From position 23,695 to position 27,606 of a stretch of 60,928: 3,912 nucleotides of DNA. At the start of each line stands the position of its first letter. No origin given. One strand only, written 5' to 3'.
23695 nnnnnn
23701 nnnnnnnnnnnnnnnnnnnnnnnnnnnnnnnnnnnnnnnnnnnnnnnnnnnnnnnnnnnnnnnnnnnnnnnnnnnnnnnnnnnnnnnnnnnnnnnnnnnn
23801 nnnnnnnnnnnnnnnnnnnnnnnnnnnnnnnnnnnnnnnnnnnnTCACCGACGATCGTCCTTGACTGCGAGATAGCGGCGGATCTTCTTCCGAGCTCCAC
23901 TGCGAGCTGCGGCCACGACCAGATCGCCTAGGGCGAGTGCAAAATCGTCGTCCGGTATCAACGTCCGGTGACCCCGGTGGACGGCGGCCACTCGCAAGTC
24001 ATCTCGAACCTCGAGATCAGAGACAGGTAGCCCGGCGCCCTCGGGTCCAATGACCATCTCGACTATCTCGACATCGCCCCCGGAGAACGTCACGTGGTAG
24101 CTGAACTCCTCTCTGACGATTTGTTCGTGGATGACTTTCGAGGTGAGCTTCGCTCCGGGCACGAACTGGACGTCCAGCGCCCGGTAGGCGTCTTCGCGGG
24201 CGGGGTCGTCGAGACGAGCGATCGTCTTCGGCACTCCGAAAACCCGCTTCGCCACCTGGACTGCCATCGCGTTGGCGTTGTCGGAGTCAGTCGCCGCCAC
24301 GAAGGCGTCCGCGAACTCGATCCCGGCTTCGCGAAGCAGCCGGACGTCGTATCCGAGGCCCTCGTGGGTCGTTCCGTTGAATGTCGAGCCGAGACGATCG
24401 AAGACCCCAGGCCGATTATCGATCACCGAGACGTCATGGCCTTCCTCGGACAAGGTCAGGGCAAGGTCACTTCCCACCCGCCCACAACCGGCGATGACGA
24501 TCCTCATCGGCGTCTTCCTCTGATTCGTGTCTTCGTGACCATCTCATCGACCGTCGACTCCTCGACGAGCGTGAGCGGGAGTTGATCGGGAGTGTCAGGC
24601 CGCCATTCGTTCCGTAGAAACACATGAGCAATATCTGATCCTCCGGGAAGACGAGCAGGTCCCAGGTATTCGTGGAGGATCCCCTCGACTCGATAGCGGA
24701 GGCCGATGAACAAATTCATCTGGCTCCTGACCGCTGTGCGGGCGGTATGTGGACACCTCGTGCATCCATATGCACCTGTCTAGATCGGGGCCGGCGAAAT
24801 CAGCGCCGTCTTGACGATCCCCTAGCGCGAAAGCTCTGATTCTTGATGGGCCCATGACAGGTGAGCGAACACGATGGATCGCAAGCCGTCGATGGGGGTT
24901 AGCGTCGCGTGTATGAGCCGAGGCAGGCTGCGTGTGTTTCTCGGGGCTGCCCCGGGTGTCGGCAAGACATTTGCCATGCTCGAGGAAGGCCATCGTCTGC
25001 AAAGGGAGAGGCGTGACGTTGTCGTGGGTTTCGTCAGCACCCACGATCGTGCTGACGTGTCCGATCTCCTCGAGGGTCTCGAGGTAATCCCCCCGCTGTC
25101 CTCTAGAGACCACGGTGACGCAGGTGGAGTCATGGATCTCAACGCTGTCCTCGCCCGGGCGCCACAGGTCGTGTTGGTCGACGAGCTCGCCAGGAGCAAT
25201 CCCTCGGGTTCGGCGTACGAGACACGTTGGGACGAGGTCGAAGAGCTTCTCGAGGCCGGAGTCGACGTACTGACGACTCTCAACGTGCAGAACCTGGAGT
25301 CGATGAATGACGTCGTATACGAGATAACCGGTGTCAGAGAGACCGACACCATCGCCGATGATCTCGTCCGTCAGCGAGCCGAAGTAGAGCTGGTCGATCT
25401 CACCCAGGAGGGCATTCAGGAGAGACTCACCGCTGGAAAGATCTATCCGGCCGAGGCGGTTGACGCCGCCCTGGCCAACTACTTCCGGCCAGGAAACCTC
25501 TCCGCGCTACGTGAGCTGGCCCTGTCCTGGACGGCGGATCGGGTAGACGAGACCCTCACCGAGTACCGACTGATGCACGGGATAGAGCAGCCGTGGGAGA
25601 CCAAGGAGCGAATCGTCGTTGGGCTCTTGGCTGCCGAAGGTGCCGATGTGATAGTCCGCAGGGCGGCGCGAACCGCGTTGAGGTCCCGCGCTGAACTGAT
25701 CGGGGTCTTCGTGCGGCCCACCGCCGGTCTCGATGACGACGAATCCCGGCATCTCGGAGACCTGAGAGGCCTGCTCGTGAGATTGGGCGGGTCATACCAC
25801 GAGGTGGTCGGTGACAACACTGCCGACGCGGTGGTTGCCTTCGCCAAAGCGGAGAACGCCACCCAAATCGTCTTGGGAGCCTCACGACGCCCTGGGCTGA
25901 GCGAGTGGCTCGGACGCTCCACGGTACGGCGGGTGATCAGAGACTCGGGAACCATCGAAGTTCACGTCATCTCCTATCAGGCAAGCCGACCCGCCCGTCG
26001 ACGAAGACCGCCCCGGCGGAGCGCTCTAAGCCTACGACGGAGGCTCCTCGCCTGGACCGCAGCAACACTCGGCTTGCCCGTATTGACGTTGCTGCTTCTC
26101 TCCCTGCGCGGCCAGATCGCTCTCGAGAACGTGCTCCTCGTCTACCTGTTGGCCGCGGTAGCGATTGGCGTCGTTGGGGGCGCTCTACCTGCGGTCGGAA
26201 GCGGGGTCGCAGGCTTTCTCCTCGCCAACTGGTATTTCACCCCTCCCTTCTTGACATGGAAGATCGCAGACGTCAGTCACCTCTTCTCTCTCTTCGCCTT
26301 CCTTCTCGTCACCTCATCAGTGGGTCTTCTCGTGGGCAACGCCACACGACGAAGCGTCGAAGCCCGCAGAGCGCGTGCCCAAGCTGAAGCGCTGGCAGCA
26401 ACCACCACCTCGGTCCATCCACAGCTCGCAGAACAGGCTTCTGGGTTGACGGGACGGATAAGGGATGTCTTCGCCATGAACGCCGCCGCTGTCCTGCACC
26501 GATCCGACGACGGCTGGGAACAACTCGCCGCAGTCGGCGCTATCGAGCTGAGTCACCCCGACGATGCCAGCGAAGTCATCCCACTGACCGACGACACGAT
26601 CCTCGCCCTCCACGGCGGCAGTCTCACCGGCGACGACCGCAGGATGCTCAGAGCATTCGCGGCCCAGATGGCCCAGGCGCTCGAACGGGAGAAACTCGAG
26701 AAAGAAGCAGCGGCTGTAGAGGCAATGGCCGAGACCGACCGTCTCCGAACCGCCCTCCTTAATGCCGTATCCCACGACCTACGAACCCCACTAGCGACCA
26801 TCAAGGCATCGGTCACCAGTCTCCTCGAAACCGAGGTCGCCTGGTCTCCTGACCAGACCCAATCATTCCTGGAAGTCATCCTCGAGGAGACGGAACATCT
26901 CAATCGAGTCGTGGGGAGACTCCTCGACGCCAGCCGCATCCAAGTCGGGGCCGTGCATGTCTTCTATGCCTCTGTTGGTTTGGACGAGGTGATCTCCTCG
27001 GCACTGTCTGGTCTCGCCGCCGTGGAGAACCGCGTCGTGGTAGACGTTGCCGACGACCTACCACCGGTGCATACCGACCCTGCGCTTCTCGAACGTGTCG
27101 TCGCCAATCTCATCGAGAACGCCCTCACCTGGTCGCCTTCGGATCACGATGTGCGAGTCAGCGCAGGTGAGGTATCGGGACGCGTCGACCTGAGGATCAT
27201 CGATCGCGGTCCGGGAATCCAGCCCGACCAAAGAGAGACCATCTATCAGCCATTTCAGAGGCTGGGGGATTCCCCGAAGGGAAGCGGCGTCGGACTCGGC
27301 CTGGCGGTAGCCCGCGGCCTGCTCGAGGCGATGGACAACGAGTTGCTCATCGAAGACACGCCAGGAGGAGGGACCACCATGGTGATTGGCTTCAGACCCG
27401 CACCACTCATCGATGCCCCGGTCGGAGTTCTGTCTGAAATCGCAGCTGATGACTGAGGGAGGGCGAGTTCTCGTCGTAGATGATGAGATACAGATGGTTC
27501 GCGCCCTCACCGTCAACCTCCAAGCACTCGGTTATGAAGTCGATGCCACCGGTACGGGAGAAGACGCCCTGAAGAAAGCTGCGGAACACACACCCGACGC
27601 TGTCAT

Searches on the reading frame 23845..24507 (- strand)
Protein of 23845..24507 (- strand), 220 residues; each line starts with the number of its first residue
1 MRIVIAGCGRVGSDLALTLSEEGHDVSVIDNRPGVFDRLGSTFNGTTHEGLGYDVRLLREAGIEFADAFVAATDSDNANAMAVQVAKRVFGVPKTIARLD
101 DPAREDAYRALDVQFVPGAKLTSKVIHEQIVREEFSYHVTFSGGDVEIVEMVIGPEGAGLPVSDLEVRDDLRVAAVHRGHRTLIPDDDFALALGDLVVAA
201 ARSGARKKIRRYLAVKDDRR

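Call 59: search_protein_families(library=pfam, proteins=[window:23845-24507:-], max_evalue=0.00001)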
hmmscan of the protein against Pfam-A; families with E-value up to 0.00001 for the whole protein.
window:23845-24507:- (220 aa): 2 families
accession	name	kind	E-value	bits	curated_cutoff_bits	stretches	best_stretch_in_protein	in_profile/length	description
PF02254.24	TrkA_N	-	9.4e-24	84.4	23.8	1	3-114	1-111/116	TrkA-N domain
PF02080.26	TrkA_C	-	4.8e-08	33.2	27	1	149-213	2-70/71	TrkA-C domain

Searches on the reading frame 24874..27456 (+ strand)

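Call 59: search_protein_families(library=pfam, proteins=[window:24874-27456:+], max_evalue=0.00001)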
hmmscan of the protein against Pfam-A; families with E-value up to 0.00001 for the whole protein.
window:24874-27456:+ (860 aa): 5 families
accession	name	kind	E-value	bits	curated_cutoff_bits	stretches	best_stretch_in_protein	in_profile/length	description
PF02702.23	KdpD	-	3.7e-80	268.7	26.1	1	16-224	2-210/210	Osmosensitive K+ channel His kinase sensor domain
PF02518.31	HATPase_c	-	1.5e-21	77.4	26.4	1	735-840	2-107/111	Histidine kinase-, DNA gyrase B-, and HSP90-like ATPase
PF13493.11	DUF4118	-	3.7e-19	68.9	28.4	1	394-500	1-107/107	Domain of unknown function (DUF4118)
PF00512.31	HisKA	-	2.7e-14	53.4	26.9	1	625-690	2-64/66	His Kinase A (phospho-acceptor) domain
PF00582.32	Usp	-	8.1e-07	30.1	24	1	245-358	3-133/141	Universal stress protein family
